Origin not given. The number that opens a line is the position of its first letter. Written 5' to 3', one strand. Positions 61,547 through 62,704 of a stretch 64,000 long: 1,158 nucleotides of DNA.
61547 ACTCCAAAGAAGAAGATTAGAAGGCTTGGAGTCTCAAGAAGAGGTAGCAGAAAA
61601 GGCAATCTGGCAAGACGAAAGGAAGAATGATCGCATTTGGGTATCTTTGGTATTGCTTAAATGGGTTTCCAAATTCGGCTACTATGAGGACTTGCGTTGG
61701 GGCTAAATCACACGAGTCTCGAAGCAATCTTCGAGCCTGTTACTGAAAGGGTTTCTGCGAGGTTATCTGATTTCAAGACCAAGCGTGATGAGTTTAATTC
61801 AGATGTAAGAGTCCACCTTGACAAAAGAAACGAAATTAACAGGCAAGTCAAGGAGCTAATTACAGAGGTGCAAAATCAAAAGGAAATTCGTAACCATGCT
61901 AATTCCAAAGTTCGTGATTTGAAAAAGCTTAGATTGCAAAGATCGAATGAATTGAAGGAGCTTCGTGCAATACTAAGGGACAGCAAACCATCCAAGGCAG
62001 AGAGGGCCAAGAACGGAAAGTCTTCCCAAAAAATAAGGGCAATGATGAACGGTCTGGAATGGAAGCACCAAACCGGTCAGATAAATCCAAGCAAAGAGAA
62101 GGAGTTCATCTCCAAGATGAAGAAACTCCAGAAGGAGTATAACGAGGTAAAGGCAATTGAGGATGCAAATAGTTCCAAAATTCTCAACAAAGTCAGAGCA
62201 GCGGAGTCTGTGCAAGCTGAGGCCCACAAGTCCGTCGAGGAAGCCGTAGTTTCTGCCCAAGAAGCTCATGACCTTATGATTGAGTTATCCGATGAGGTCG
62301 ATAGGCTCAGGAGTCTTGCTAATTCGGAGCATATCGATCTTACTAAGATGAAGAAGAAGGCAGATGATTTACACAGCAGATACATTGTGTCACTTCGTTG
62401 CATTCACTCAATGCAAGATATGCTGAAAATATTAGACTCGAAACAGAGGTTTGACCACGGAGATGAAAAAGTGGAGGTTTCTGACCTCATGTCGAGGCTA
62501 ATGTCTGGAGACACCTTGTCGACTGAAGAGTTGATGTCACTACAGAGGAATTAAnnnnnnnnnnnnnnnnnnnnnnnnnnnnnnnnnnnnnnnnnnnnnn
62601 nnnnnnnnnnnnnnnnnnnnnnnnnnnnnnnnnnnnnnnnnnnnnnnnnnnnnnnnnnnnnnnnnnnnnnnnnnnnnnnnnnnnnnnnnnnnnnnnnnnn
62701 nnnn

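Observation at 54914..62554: Four paralogous coiled-coil proteins bracketing a receptor-like membrane protein / DtxR / polytopic membrane protein operon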

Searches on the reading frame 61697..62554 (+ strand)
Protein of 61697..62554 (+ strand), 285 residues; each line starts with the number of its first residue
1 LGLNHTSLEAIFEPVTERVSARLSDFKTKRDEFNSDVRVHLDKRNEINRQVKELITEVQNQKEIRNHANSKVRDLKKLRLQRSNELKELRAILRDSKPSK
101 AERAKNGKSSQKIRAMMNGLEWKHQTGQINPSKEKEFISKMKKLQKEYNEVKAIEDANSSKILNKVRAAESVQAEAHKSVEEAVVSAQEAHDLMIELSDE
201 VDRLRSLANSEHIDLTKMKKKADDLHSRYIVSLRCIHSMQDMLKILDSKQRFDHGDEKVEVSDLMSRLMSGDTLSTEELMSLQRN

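Call 3: search_protein_families(library=pfam, proteins=[window:61697-62554:+], max_evalue=0.1)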
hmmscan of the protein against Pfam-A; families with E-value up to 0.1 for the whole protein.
window:61697-62554:+ (285 aa): 3 families
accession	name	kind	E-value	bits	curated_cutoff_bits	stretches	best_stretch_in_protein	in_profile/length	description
PF23435.1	DUF7121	-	4.9e-15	56.1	29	1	26-284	44-303/307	Family of unknown function (DUF7121)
PF00804.31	Syntaxin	-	0.086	13.1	26.7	0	141-209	18-82/157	Syntaxin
PF21427.2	Gp7_5th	-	0.097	13.2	27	0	144-206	33-95/96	Baseplate wedge protein gp7, domain V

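Call 4: search_protein_families(library=ncbifam, proteins=[window:61697-62554:+], max_evalue=0.1)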
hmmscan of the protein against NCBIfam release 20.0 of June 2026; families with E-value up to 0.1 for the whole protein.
window:61697-62554:+ (285 aa): 1 family
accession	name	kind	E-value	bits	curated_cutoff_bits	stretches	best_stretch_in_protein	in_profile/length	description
TIGR02168.1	SMC_prok_B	equivalog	0.042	11.5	567.35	1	17-227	696-910/1181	chromosome segregation protein SMC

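Call 6: find_homologous_proteins(query=window:61697-62554:+, max_evalue=0.001)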
Query window:61697-62554:+ (285 aa): 828 proteins with E <= 0.001 among 2773 candidates; the best 120 are listed.
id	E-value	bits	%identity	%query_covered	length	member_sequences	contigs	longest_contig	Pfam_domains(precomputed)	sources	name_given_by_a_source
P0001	1.3e-165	567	98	100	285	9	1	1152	PF23435.3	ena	-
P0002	3.0e-112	393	69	99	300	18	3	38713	PF10498.15,PF23435.3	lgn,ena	-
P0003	1.8e-108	380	68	100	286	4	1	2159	PF23435.3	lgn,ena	-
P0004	1.8e-106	374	66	99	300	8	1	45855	PF23435.3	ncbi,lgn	-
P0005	1.3e-102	361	65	100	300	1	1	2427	PF23435.3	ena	-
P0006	1.3e-97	345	62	100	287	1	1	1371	PF23435.3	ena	-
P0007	2.1e-97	344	62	100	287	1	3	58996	PF23435.3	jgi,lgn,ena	-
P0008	2.9e-97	343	62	100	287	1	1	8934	PF23435.3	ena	-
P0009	3.3e-97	343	62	100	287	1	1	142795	PF23435.3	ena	-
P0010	4.6e-97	343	62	100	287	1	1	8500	PF23435.3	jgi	-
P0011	4.9e-97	343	62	100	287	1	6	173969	PF23435.3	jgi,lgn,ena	-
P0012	5.7e-97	343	62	100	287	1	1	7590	PF23435.3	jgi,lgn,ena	-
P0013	6.2e-97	342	62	100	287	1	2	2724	PF23435.3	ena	-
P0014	6.7e-97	342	61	100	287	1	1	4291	PF23435.3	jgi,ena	-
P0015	6.8e-97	342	64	99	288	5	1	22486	PF23435.3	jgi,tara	tara:strand:- start:427 stop:1293 length:867 start_codon:yes stop_codon:yes gene_type:complete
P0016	9.1e-97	342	62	100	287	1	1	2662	PF23435.3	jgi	-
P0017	1.1e-96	342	61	100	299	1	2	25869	PF23435.3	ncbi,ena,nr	ncbi:MAG: hypothetical protein CMA88_01630 [Euryarchaeota archaeon]|nr:hypothetical protein [Euryarc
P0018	1.2e-96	342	61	100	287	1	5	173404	PF23435.3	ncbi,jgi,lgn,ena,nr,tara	ncbi:MAG TPA: hypothetical protein QF641_04365 [Candidatus Thalassarchaeaceae archaeon]|nr:hypotheti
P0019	1.4e-96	341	61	100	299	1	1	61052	PF23435.3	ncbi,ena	-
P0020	1.9e-96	341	62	99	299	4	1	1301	PF23435.3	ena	-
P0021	5.1e-96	339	61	100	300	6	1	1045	PF23435.3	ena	-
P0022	5.6e-96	339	60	100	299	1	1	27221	PF23435.3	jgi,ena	-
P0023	1.3e-95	338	62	100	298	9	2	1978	PF23435.3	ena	-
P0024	1.5e-95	338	61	100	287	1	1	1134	PF23435.3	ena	-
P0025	7.2e-95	336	62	99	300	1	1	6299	PF23435.3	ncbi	-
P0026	1.1e-94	335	62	100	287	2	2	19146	PF23435.3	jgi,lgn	jgi:uncharacterized coiled-coil DUF342 family protein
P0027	2.7e-94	334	62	99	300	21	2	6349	PF23435.3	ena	-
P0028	3.4e-94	333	61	100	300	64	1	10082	PF23435.3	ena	-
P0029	9.7e-93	329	62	99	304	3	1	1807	PF23435.3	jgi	-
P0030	1.3e-92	328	61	100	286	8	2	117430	PF23435.3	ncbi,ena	-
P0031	7.3e-92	326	63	100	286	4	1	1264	PF23435.3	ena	-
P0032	1.1e-91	325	62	100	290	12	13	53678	PF23435.3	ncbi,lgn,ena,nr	ncbi:MAG: hypothetical protein VX571_03550 [Candidatus Thermoplasmatota archaeon]|nr:hypothetical pr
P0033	1.7e-91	325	59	100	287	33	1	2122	PF23435.3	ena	-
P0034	2.6e-91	324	63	100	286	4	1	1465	PF23435.3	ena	-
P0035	4.8e-91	323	61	100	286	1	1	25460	PF23435.3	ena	-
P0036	4.9e-91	323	61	100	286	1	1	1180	PF23435.3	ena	-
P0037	6.4e-91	323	61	100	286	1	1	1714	PF23435.3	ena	-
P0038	8.2e-91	322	61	99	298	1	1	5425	PF23435.3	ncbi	-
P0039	8.2e-91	322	61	99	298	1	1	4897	PF23435.3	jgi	-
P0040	9.2e-91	322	61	99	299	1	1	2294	PF23435.3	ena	-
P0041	1.0e-90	322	59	100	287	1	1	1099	PF23435.3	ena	-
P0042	2.2e-90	321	61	100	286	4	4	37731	PF23435.3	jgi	-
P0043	3.2e-90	320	58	100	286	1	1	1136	PF23435.3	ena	-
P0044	4.5e-90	320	60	100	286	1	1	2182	PF23435.3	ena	-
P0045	5.1e-90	320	59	99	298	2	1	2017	PF23435.3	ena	-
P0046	5.2e-90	320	59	100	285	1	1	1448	PF23435.3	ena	-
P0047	5.2e-90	320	58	100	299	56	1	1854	PF23435.3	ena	-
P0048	6.7e-90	319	59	99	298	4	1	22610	PF23435.3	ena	-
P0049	7.0e-90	319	59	99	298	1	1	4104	PF23435.3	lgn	-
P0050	8.0e-90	319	59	100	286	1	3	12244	PF23435.3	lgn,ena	-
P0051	8.3e-90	319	61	100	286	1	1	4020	PF23435.3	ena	-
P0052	9.7e-90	319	61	96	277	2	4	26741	PF23435.3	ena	-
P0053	1.1e-89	319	57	100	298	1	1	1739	PF23435.3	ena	-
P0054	1.2e-89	319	59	100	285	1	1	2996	PF23435.3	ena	-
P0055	1.3e-89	318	59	100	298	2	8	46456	PF23435.3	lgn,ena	-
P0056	1.3e-89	318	58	100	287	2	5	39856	PF23435.3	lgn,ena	-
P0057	1.4e-89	318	58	100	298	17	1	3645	PF23435.3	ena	-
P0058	1.6e-89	318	58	100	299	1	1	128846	PF23435.3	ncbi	-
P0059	1.8e-89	318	59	99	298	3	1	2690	PF23435.3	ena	-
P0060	2.0e-89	318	57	100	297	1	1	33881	PF23435.3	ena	-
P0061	2.0e-89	318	58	100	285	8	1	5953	PF23435.3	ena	-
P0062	2.1e-89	318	60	100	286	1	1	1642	PF23435.3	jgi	jgi:uncharacterized coiled-coil DUF342 family protein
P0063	2.4e-89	318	61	100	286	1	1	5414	PF23435.3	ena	-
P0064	2.6e-89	317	59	100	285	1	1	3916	PF23435.3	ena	-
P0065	2.7e-89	317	58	100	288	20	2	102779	PF23435.3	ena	-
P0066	3.4e-89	317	60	100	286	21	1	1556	PF23435.3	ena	-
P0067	3.4e-89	317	59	100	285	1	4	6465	PF23435.3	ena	-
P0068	3.5e-89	317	59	100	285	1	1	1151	PF23435.3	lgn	-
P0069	3.6e-89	317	58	100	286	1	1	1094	PF23435.3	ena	-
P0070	4.0e-89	317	59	100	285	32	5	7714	PF23435.3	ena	-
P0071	6.7e-89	316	59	100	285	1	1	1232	PF23435.3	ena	-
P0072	7.1e-89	316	58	100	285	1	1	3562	PF23435.3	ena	-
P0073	7.4e-89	316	58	100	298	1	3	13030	PF23435.3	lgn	-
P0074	7.7e-89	316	59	100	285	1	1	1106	PF23435.3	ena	-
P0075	7.7e-89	316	59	100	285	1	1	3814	PF23435.3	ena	-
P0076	8.4e-89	316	61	100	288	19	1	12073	PF23435.3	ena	-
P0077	9.3e-89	316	61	100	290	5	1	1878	PF23435.3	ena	-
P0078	9.3e-89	316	58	100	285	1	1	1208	PF23435.3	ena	-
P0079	1.0e-88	316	59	100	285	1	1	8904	PF23435.3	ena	-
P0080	1.0e-88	316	59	100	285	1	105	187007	PF23435.3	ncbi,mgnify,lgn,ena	mgnify:FL=1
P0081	1.1e-88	315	57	100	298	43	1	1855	PF23435.3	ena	-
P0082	1.1e-88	315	57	100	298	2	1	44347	PF23435.3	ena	-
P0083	1.1e-88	315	59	100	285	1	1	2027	PF23435.3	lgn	-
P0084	1.2e-88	315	59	100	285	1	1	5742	PF23435.3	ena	-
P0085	1.2e-88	315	58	100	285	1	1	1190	PF23435.3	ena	-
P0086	1.2e-88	315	59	99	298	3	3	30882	PF23435.3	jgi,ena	-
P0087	1.3e-88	315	60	100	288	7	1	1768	PF23435.3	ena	-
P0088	1.3e-88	315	58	99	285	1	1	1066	PF23435.3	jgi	-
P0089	1.4e-88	315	58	99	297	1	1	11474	PF23435.3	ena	-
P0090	1.5e-88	315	59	99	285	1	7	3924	PF23435.3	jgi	-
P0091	1.5e-88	315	59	100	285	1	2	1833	PF23435.3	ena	-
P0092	1.5e-88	315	59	100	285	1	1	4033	PF23435.3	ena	-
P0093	1.7e-88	315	58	100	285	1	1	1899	PF23435.3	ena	-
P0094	1.7e-88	315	58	100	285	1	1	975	PF23435.3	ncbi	-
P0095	1.8e-88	315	59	100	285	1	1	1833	PF23435.3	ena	-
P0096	1.8e-88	315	58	99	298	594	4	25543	PF23435.3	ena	-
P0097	1.8e-88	315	58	100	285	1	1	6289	PF23435.3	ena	-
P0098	1.9e-88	315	58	100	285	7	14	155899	PF23435.3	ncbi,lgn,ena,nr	ncbi:MAG: hypothetical protein DWB89_01150 [Candidatus Poseidoniales archaeon]|nr:MAG: hypothetical 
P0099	2.0e-88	315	57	100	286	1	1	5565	PF23435.3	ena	-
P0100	2.2e-88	314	59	100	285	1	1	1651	PF23435.3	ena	-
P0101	2.5e-88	314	58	100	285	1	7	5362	PF23435.3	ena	-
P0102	2.6e-88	314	57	100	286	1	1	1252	PF23435.3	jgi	-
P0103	2.7e-88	314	58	100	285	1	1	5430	PF23435.3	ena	-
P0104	2.7e-88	314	58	100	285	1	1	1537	PF23435.3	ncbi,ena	-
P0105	2.7e-88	314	58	100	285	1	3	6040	PF23435.3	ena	-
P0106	2.7e-88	314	59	100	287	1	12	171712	PF23435.3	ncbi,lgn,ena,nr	ncbi:MAG: hypothetical protein CMB61_01630 [Euryarchaeota archaeon]|nr:hypothetical protein [Euryarc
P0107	2.7e-88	314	58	100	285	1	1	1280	PF23435.3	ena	-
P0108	2.8e-88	314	58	100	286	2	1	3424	PF23435.3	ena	-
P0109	2.8e-88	314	58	100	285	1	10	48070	PF23435.3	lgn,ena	-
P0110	2.8e-88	314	58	100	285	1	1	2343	PF23435.3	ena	-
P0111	2.9e-88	314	57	100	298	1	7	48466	PF23435.3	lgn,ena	-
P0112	3.0e-88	314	58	100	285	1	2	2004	PF23435.3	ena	-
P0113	3.1e-88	314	58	100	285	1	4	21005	PF23435.3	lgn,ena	-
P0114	3.1e-88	314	59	99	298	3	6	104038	PF23435.3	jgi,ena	-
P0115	3.4e-88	314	57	100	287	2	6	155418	PF23435.3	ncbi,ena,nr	ncbi:MAG: hypothetical protein CMA12_03305 [Euryarchaeota archaeon]|nr:hypothetical protein [Euryarc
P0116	3.6e-88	314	58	100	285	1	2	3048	PF23435.3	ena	-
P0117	3.7e-88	314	58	100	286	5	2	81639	PF23435.3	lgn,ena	-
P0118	3.7e-88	314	58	100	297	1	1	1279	PF23435.3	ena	-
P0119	3.8e-88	314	58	100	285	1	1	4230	PF23435.3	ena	-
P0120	4.1e-88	313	58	100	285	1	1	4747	PF23435.3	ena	-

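Call 11: find_related_loci(query=A1, collection=genome_contigs, flank=10000)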
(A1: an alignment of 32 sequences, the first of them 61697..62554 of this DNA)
Query A1 (285 aa) in genome_contigs; peptide patterns used: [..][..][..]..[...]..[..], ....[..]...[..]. (x = any residue, [..] = any of these).
190 stretches matched a pattern; 159 encode a relative of the query (tblastn E <= 1e-3); the best 80 are kept; 80 distinct loci.
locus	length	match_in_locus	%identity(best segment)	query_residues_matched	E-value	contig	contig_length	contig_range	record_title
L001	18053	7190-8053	61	1-285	5e-111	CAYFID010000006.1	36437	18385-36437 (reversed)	MAG TPA_asm: uncultured Candidatus Poseidoniales archaeon isolate ERP001736_co1_142 genome assembly, contig: NODE_401_le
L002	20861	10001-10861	61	1-285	4e-110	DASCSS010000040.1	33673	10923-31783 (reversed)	MAG TPA_asm: Candidatus Thalassarchaeaceae archaeon isolate Ts_MAG_34 c_000000717095, whole genome shotgun sequence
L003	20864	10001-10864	61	1-284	1e-108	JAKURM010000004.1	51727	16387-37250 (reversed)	MAG: Candidatus Thalassarchaeum sp. isolate ALOHA_A2.5_55 A2.5-MGIIb-O3-3_4, whole genome shotgun sequence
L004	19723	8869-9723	61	3-285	5e-108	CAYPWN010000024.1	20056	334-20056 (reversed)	MAG TPA_asm: uncultured Candidatus Poseidoniales archaeon isolate ERP001736_co1_401 genome assembly, contig: NODE_1192_l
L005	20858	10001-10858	58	1-285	5e-104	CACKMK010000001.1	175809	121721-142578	uncultured Candidatus Poseidoniales archaeon isolate AG-457-A01 genome assembly, contig: AG-457-A01_NODE_1, whole genome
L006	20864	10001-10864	62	3-285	2e-103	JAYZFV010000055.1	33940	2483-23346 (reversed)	MAG: Thermoplasmatota archaeon isolate XB_MAG174 DB_MAG174_0055, whole genome shotgun sequence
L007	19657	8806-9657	58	3-285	2e-103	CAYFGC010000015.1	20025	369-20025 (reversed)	MAG TPA_asm: uncultured Candidatus Poseidoniales archaeon isolate ERP001736_co1_109 genome assembly, contig: NODE_1199_l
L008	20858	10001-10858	57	1-285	3e-103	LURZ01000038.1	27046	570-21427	MAG: Marine group II euryarchaeote REDSEA-S42_B7 scaffold38, whole genome shotgun sequence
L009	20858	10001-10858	59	1-285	1e-102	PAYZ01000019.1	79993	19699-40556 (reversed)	MAG: Methanobacteriota archaeon isolate SP88 MHASMcontig_1537584, whole genome shotgun sequence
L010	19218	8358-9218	59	1-284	9e-103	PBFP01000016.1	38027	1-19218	MAG: Methanobacteriota archaeon isolate SP3092 119744, whole genome shotgun sequence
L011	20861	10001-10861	58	1-285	5e-103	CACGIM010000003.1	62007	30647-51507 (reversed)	uncultured Candidatus Poseidoniales archaeon isolate AG-422-I22 genome assembly, contig: AG-422-I22_NODE_3, whole genome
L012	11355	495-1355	60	1-284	8e-103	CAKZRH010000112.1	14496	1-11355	MAG TPA_asm: uncultured euryarchaeote isolate SRR2103016_bin.36_CONCOCT_v1.1_MAG genome assembly, contig: ERZ1742204.600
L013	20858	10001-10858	57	1-285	2e-102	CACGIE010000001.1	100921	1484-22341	uncultured Candidatus Poseidoniales archaeon isolate AG-422-I18 genome assembly, contig: AG-422-I18_NODE_1, whole genome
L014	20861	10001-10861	60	1-285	9e-102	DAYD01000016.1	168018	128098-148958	MAG TPA_asm: Euryarchaeota archaeon UBA462 UBA462_contig_180, whole genome shotgun sequence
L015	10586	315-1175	58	1-285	2e-101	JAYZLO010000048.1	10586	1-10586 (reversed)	MAG: Thermoplasmatota archaeon isolate XB_MAG308 DB_MAG308_0048, whole genome shotgun sequence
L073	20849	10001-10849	37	11-284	2e-51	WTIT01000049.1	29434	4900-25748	MAG: Methanobacteriota archaeon isolate PL36325bin_14 NODE_372_length_29434_cov_12.432009, whole genome shotgun sequence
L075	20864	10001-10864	39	6-284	1e-50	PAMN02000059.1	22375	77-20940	MAG: Methanobacteriota archaeon isolate SAT2971 161305, whole genome shotgun sequence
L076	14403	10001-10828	40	19-284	1e-50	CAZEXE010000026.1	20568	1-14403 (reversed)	MAG TPA_asm: uncultured Candidatus Poseidoniales archaeon isolate SRP077602_co3_581 genome assembly, contig: NODE_3303_l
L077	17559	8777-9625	40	19-285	5e-50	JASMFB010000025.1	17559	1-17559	MAG: Candidatus Thalassarchaeaceae archaeon isolate ETNP7_MAG_13 NODE_25_length_17559_cov_3.313580, whole genome shotgun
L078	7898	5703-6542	38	19-283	5e-49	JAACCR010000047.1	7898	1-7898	MAG: Methanobacteriota archaeon isolate H12BWF_bin.14 H12bwf_k87_478398_1_7898, whole genome shotgun sequence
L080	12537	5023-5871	39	19-285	8e-49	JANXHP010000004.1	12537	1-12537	MAG: Candidatus Poseidoniaceae archaeon isolate Bin06_025 c_000001805782, whole genome shotgun sequence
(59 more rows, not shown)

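Call 15: search_solved_structures(query=A1, max_evalue=1, show_alignments=2)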
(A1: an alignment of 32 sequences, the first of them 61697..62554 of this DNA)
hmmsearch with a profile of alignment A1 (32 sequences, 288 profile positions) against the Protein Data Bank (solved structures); distinct sequences matched with E-value up to 1: 0.

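Call 20: search_protein_families(library=pfam, proteins=[L075:7017-9086:+, L080:1166-3205:+, L073:6867-9020:+, L076:6960-9038:+, L077:6037-7047:+, L075:6190-7020:+, L076:6118-6963:+, L077:5195-6040:+], max_evalue=0.01)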
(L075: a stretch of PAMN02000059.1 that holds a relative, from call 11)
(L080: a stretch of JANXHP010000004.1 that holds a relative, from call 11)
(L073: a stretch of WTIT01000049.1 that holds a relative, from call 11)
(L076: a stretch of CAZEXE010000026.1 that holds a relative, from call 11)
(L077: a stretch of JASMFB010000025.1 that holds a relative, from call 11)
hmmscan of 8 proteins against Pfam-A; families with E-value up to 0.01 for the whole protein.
L075:7017-9086:+ (689 aa): 5 families
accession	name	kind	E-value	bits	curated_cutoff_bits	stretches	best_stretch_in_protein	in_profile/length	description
PF22600.2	MTPAP-like_central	-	2e-22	80.2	27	1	43-169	2-135/139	Poly(A) RNA polymerase, mitochondrial-like, central palm domain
PF03828.24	PAP_assoc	-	3.8e-14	53.1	22.6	1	259-329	3-60/60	Cid1 family poly A polymerase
PF01909.29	NTP_transf_2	-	0.00033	21.4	21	1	72-117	6-47/93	Nucleotidyltransferase domain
PF19088.6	TUTase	-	0.00039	20.6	25.8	1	38-155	18-137/138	TUTase nucleotidyltransferase domain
PF04928.22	PAP_central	-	0.0024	18.1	27.1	0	257-298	46-86/146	Poly(A) polymerase central domain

L080:1166-3205:+ (679 aa): 4 families
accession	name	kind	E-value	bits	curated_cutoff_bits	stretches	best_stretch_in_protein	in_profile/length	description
PF22600.2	MTPAP-like_central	-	1.4e-30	106.6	27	1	47-177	1-138/139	Poly(A) RNA polymerase, mitochondrial-like, central palm domain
PF03828.24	PAP_assoc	-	5.2e-13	49.5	22.6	1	266-336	1-59/60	Cid1 family poly A polymerase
PF19088.6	TUTase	-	4.1e-07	30.3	25.8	1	44-155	19-132/138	TUTase nucleotidyltransferase domain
PF01909.29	NTP_transf_2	-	0.004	17.9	21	0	75-117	4-46/93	Nucleotidyltransferase domain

L073:6867-9020:+ (717 aa): 4 families
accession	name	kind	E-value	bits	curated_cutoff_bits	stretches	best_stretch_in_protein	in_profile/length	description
PF22600.2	MTPAP-like_central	-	2.4e-29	102.7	27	1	74-204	1-138/139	Poly(A) RNA polymerase, mitochondrial-like, central palm domain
PF03828.24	PAP_assoc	-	1.4e-07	32.1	22.6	1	294-363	2-58/60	Cid1 family poly A polymerase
PF19088.6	TUTase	-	1.2e-05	25.5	25.8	1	73-182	21-132/138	TUTase nucleotidyltransferase domain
PF01909.29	NTP_transf_2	-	2.8e-05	24.9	21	1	99-193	1-78/93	Nucleotidyltransferase domain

L076:6960-9038:+ (692 aa): 5 families
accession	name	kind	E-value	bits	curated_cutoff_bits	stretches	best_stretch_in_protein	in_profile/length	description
PF22600.2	MTPAP-like_central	-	4.4e-31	108.3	27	1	48-172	7-138/139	Poly(A) RNA polymerase, mitochondrial-like, central palm domain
PF03828.24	PAP_assoc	-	9.6e-11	42.2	22.6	1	257-330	1-60/60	Cid1 family poly A polymerase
PF19088.6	TUTase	-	6.9e-07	29.5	25.8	1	32-155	12-137/138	TUTase nucleotidyltransferase domain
PF01909.29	NTP_transf_2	-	9.5e-07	29.6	21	1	70-160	4-77/93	Nucleotidyltransferase domain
PF04380.18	BMFP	-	0.0034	18.2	37.2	1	391-416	52-77/77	Membrane fusogenic activity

L077:6037-7047:+ (336 aa): 2 families
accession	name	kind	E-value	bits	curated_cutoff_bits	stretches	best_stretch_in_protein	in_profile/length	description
PF17675.6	APG6_N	-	0.0052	17.7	45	0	25-104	47-123/132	Apg6 coiled-coil region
PF13851.11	GAS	-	0.0068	16.2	32.3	0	151-236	85-171/200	Growth-arrest specific micro-tubule binding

L075:6190-7020:+ (276 aa): 0 families

L076:6118-6963:+ (281 aa): 0 families

L077:5195-6040:+ (281 aa): 0 families

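Call 23: predict_structure(alignment_id=A1)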
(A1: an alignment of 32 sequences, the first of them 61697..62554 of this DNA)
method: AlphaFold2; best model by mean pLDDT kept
length: 285 residues; sequences in the alignment: 32
mean_pLDDT: 84.4   pTM: 0.50
mean pLDDT of the five models: 84.4, 83.2, 82.8, 82.1, 80.9
residues with pLDDT >= 90: 136; 70-90: 115; 50-70: 20; < 50: 14
segments of 3 or more residues with pLDDT < 50: 99-106, 254-258
pLDDT, mean of each block of 10 residues (from residue 1): 64 83 90 92 93 94 94 95 92 70 55 87 85 86 89 80 90 94 94 95 94 92 92 87 76 50 80 80 69
secondary structure, 60 per line:
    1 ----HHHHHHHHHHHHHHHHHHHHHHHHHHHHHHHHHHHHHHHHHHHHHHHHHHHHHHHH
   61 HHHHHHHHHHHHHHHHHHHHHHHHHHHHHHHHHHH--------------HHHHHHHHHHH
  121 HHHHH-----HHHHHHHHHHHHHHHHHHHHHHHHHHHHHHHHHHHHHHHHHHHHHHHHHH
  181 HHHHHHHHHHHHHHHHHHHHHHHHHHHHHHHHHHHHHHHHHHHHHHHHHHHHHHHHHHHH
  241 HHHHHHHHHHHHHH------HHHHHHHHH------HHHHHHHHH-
elements in order: H5-95 H110-125 H131-254 H261-269 H276-284

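Call 26: fold_search(model_id=the predicted structure, library=pdb)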
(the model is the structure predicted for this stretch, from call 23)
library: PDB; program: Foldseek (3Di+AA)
matches with E <= 10: 386; with E <= 0.001: 0
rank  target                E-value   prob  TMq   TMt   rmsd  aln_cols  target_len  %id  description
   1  5xg2                  7.2e-03  1.00  0.59  0.69   5.0       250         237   16  Crystal structure of a coiled-coil segment (residues 345-468 and 694-814) of Pyrococcus yayanosii Smc (released 2017-06-07)
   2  3zx6_A                2.8e-02  1.00  0.49  0.47   6.4       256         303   11  Structure of Hamp(AF1503)-Tsr fusion - Hamp (A291V) mutant (released 2012-02-29)
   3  9e5c_5k               3.4e-02  0.89  0.31  0.04  19.1       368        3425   12  Cryo-EM structure of 96 nm repeat of microtubule doublet from T. brucei flagellum (released 2025-03-12)
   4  6ewy                  5.7e-02  1.00  0.48  0.66   6.6       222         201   14  RipA Peptidoglycan hydrolase (Rv1477, Mycobacterium tuberculosis) N-terminal domain (released 2018-05-02)
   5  3g6b_B                6.7e-02  0.99  0.38  0.47   7.2       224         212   13  Crystal structure of a Soluble Chemoreceptor from Thermotoga maritima Asn217Ile mutant (released 2009-07-28)
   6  8i4v_A                6.7e-02  0.93  0.36  0.35  18.1       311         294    9  Cryo-EM structure of 5-subunit Smc5/6 arm region (released 2024-06-26)
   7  3g67_B                7.0e-02  0.97  0.32  0.39   8.0       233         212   13  Crystal Structure of a Soluble Chemoreceptor from Thermotoga maritima (released 2009-07-28)
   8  7zr1_C                9.6e-02  0.72  0.24  0.10  15.5       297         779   10  Chaetomium thermophilum Mre11-Rad50-Nbs1 complex bound to ATPyS (composite structure) (released 2023-01-11)
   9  9a65_B                1.0e-01  0.85  0.30  0.15  15.3       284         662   11  Integrative model of YVAQ-MCPB by crosslinking MS and deep learning (released 2024-09-18)
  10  3zx6_B                1.1e-01  1.00  0.47  0.45   7.2       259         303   12  Structure of Hamp(AF1503)-Tsr fusion - Hamp (A291V) mutant (released 2012-02-29)
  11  6ixg_A                1.1e-01  0.82  0.25  0.30  29.4       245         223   11  Crystal structure of native apo SH3BP5 (P41) (released 2019-03-20)
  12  3g6b_A                1.2e-01  0.87  0.26  0.33  13.4       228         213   10  Crystal structure of a Soluble Chemoreceptor from Thermotoga maritima Asn217Ile mutant (released 2009-07-28)
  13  6h2f_D                1.2e-01  1.00  0.61  0.52  10.3       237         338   12  Structure of the pre-pore AhlB of the tripartite alpha-pore forming toxin, AHL, from Aeromonas hydrophila. (released 2019-07-10)
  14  8tv0_A                1.2e-01  0.97  0.39  0.07  10.0       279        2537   10  XptA2 wild type (released 2023-09-27)
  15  7zr1_D                1.3e-01  0.60  0.24  0.10  21.2       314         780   12  Chaetomium thermophilum Mre11-Rad50-Nbs1 complex bound to ATPyS (composite structure) (released 2023-01-11)
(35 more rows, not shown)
